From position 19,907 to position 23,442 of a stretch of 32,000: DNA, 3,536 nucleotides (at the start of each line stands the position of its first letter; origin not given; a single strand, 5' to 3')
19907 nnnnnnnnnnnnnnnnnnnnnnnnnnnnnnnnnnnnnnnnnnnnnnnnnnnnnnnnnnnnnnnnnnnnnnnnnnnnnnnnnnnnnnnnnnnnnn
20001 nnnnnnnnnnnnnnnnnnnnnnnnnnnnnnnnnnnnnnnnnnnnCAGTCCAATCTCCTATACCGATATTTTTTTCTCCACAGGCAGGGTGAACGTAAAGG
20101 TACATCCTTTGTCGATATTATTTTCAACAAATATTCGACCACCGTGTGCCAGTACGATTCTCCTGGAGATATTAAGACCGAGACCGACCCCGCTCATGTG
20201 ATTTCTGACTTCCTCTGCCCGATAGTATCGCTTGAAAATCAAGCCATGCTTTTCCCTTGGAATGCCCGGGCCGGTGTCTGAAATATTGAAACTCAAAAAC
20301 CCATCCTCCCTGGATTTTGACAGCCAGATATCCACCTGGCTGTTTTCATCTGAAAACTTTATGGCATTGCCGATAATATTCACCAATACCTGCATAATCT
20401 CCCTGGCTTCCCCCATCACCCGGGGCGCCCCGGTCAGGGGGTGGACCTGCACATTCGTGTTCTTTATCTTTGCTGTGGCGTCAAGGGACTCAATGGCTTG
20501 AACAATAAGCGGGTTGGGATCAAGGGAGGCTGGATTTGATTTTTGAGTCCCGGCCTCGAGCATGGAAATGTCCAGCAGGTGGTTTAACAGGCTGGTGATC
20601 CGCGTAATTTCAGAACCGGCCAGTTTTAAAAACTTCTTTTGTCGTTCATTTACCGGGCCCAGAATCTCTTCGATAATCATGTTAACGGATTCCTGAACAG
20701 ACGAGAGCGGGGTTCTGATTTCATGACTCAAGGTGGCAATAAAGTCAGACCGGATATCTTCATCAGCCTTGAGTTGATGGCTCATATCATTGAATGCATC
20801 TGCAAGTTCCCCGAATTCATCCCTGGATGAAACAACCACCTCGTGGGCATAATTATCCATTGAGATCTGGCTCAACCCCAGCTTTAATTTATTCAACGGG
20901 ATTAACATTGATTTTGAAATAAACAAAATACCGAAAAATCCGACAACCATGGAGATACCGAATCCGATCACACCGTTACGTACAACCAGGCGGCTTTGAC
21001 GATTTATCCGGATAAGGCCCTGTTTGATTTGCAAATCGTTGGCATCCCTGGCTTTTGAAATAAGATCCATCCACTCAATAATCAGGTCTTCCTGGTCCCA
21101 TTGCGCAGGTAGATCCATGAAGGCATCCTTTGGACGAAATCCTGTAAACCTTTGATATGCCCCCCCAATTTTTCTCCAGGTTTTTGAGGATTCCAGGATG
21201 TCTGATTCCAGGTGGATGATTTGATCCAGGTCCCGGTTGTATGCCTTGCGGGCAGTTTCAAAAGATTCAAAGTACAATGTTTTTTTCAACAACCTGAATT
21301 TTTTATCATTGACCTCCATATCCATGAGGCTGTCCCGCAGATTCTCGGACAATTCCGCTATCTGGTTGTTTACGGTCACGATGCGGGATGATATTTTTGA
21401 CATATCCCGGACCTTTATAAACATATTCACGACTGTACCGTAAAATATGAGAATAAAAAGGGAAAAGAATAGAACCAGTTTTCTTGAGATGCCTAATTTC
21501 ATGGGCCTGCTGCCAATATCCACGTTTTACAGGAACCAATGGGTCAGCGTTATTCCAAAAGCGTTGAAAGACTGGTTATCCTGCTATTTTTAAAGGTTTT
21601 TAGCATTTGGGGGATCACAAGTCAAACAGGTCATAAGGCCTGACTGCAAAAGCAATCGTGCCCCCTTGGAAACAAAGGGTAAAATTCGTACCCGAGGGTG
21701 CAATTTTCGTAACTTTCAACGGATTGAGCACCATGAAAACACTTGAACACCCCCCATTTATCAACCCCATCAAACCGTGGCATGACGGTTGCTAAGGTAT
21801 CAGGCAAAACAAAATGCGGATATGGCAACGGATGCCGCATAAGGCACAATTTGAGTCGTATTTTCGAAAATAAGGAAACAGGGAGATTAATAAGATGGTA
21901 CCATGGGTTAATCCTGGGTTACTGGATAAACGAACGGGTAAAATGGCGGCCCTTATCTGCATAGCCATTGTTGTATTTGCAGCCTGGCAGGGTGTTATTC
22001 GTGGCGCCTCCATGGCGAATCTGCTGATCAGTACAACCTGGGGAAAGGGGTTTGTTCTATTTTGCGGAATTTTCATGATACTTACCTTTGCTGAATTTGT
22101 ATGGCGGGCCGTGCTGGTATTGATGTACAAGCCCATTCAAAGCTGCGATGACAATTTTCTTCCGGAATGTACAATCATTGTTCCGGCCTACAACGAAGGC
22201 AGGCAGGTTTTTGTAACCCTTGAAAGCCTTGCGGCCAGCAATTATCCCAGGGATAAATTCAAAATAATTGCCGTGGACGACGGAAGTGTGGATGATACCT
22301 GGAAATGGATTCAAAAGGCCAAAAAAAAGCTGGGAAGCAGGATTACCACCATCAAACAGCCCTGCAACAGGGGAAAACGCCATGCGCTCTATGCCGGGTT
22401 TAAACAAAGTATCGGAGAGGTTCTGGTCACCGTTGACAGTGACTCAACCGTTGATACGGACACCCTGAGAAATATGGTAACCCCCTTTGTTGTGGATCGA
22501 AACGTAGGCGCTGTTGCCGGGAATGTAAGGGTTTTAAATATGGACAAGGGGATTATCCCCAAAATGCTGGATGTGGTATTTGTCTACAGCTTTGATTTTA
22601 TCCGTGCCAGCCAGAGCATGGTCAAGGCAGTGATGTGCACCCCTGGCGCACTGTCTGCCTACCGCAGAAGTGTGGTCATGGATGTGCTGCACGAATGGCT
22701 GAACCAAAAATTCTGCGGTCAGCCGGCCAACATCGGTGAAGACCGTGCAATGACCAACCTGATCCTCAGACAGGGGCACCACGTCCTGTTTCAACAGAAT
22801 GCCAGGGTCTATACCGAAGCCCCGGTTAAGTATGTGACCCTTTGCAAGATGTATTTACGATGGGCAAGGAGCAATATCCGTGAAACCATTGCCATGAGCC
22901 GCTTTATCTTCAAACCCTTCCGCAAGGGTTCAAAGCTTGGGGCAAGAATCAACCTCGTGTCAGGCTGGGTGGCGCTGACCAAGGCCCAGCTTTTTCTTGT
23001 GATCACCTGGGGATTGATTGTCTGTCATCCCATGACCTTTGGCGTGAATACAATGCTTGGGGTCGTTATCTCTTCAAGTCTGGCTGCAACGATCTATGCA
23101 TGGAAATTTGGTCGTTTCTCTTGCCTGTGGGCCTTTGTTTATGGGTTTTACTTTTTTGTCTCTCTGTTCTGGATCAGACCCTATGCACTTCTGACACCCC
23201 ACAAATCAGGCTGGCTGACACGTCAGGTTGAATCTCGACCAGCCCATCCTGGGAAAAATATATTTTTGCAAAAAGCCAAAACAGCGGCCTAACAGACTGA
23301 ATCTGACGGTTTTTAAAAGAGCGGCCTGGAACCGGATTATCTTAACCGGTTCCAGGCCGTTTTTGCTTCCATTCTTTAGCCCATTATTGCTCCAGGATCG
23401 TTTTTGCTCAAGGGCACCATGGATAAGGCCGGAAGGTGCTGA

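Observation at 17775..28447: Three identical-core sigma54 promoters clustered around a single sigma54 activator: a possible local regulon linking pta, a polysaccharide synthase and the YcaO/receptor module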

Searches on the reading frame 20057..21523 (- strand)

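Call 7: search_protein_families(library=pfam, proteins=[window:20057-21523:-])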
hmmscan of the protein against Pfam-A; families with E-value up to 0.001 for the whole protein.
window:20057-21523:- (488 aa): 3 families
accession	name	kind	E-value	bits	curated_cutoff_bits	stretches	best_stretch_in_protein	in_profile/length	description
PF02518.31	HATPase_c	-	2.9e-27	95.7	26.4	1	372-483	2-110/111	Histidine kinase-, DNA gyrase B-, and HSP90-like ATPase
PF00512.31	HisKA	-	1.3e-14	54.5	26.9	1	258-325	2-66/66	His Kinase A (phospho-acceptor) domain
PF00672.30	HAMP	-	2.9e-09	37.5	25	1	202-252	2-52/53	HAMP domain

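Call 28: search_protein_families(library=ncbifam, proteins=[window:20057-21523:-], max_evalue=0.01)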
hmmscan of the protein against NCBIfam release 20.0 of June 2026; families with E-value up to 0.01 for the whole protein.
window:20057-21523:- (488 aa): 90 families (the best 25 are shown)
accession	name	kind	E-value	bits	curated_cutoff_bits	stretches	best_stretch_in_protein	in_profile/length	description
NF033092.0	HK_WalK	equivalog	3.3e-56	191.1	725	2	252-482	367-594/594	cell wall metabolism sensor histidine kinase WalK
NF012163.2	BaeS_SmeS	equivalog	1.7e-48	165.7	500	1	191-475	173-451/457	sensor histidine kinase efflux regulator BaeS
NF046044.1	PnpS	equivalog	5.9e-48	163.8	400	1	251-481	163-390/390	two-component system histidine kinase PnpS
TIGR02966.1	phoR_proteo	equivalog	8.5e-47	159.8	334.2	1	249-480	105-333/333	phosphate regulon sensor histidine kinase PhoR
NF007837.0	PRK10549.1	equivalog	3.6e-45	154.5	603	1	188-486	170-462/466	envelope stress sensor histidine kinase BaeS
TIGR02956.1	TMAO_torS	equivalog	1.5e-43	149.1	676.5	1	257-484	463-684/967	TMAO reductase system sensor histidine kinase/response regulator TorS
NF008312.0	PRK11100.1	equivalog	1.7e-42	145.9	356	1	173-483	177-475/477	two-component system sensor histidine kinase CreC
NF006800.0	PRK09303.1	equivalog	1.1e-41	143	342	1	230-484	127-379/383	histidine kinase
NF045911.1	TCSHisKinNblS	equivalog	4.3e-41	141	1000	2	256-482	386-620/621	two-component system sensor histidine kinase NblS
NF040691.1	MtrAB_MtrB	equivalog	4.2e-40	138.2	450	1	180-485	185-495/507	MtrAB system histidine kinase MtrB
NF008468.0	PRK11360.1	equivalog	5.3e-38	130.8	646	2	261-485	399-611/616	two-component system sensor histidine kinase AtoS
NF058527.1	HistKinChvGCaul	equivalog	2e-36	125.8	740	1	232-481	280-532/535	two-component sensor histidine kinase ChvG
NF047465.1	hybrid_HK_LvrA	exception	1.2e-35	122.8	1200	2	365-481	702-817/819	hybrid histidine kinase/response regulator LvrA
NF038297.2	hybrid_HK_HrmK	equivalog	7e-35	120.7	725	1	242-485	219-460/607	hybrid histidine kinase/response regulator HrmK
NF041735.1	hist_kin_RppB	equivalog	1.3e-34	119.7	400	1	260-481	218-438/438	two-component system sensor histidine kinase RppB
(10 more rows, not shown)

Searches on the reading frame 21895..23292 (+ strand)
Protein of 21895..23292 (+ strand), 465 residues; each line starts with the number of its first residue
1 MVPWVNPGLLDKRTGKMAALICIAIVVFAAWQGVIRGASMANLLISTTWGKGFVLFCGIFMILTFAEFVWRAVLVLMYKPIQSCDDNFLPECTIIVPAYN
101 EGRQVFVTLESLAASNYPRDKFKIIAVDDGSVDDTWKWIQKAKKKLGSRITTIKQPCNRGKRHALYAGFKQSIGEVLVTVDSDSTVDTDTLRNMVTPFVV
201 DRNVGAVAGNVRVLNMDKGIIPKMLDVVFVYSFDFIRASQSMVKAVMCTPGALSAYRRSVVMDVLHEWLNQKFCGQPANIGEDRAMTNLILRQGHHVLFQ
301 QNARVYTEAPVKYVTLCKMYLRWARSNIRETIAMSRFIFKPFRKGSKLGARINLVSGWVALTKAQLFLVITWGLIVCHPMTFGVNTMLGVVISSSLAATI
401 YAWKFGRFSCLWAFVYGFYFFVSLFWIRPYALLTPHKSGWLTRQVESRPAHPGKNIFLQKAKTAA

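Call 7: search_protein_families(library=pfam, proteins=[window:21895-23292:+])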
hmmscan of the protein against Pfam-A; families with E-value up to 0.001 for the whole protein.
window:21895-23292:+ (465 aa): 5 families
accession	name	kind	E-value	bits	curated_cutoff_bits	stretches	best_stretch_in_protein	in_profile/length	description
PF00535.33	Glycos_transf_2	-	7.1e-27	94.8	23.3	1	93-264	1-167/168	Glycosyl transferase family 2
PF13641.12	Glyco_tranf_2_3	-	4.5e-26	92.7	27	1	90-325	1-229/230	Glycosyltransferase like family 2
PF03142.21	Chitin_synth_2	-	2.2e-13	50.2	27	1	168-332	196-379/527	Chitin synthase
PF13632.12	Glyco_trans_2_3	-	8.4e-09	36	27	1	178-375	3-197/198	Glycosyl transferase family group 2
PF13506.12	Glyco_transf_21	-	1.9e-08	34.4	21.7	1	159-325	16-174/174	Glycosyl transferase family 21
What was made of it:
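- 21895..23292 (+): Family-2 glycosyltransferase resembling chitin, NodC and PgaC synthases. It is the probable target of the two-component system. Pfam Glycos_transf_2, Glyco_tranf_2_3 and Chitin_synth_2 (call 7).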

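Call 28: search_protein_families(library=ncbifam, proteins=[window:21895-23292:+], max_evalue=0.01)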
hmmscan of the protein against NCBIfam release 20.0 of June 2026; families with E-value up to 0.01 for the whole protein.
window:21895-23292:+ (465 aa): 21 families
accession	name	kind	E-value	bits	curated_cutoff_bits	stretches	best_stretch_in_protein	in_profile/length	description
TIGR04242.1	nodulat_NodC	equivalog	4.6e-47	160.8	550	1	84-444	42-395/395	chitooligosaccharide synthase NodC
TIGR03937.1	PgaC_IcaA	equivalog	9.8e-35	120.3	422.3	1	78-405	33-347/407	poly-beta-1,6-N-acetyl-D-glucosamine synthase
TIGR03111.1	glyc2_xrt_Gpos1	hypoth_equivalog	1.5e-26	93.2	363.95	1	83-329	41-288/439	TIGR03111 family XrtG-associated glycosyltransferase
TIGR03965.1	mycofact_glyco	equivalog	5.4e-18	65.1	280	1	82-217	67-197/467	mycofactocin biosynthesis glycosyltransferase MftF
NF041875.1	EPS_EpsD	equivalog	1.5e-14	54.2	370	1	94-192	3-98/325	exopolysaccharide biosynthesis glycosyltransferase EpsD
NF007986.1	PRK10714.1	equivalog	2.6e-13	49.7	529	1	92-281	8-189/316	undecaprenyl-phosphate 4-deoxy-4-formamido-L-arabinose transferase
TIGR03469.1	HpnB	hypoth_equivalog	3.2e-11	42.9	379.25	1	61-201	14-163/386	hopene-associated glycosyltransferase HpnB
NF047588.1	GlcsyltransPgfSStrep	equivalog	2.3e-09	36.9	500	1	93-198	4-110/308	glycosyltransferase PgfS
NF041865.1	EpsU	equivalog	3.2e-09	36.3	700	1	92-228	41-175/394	exopolysaccharide biosynthesis GT2 family glycosyltransferase EpsU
TIGR04283.1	glyco_like_mftF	equivalog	5e-09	36.1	182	1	93-198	2-97/221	TIGR04283 family arsenosugar biosynthesis glycosyltransferase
NF007482.0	PRK10073.1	equivalog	9.7e-09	34.7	423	1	90-195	6-107/334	glycosyltransferase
NF047683.1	TeichurnBiosyTuaG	equivalog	1.5e-08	34.6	400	1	90-203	6-115/252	teichuronic acid biosynthesis protein TuaG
NF010496.0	PRK13915.1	equivalog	1.6e-08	34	262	1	93-210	34-154/307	glucosyl-3-phosphoglycerate synthase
NF038299.1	EPS_HpsN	equivalog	8.2e-08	31.6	425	1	91-212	2-120/317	hormogonium polysaccharide biosynthesis glycosyltransferase HpsN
TIGR04182.1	glyco_TIGR04182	equivalog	2.9e-07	30.2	325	1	92-223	2-120/293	S-layer glycoprotein N-glycosyltransferase AglJ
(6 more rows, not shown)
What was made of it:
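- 21895..23292 (+): NCBIfam NodC 161 bits and PgaC 120 bits, both far below their cut-offs (call 28).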
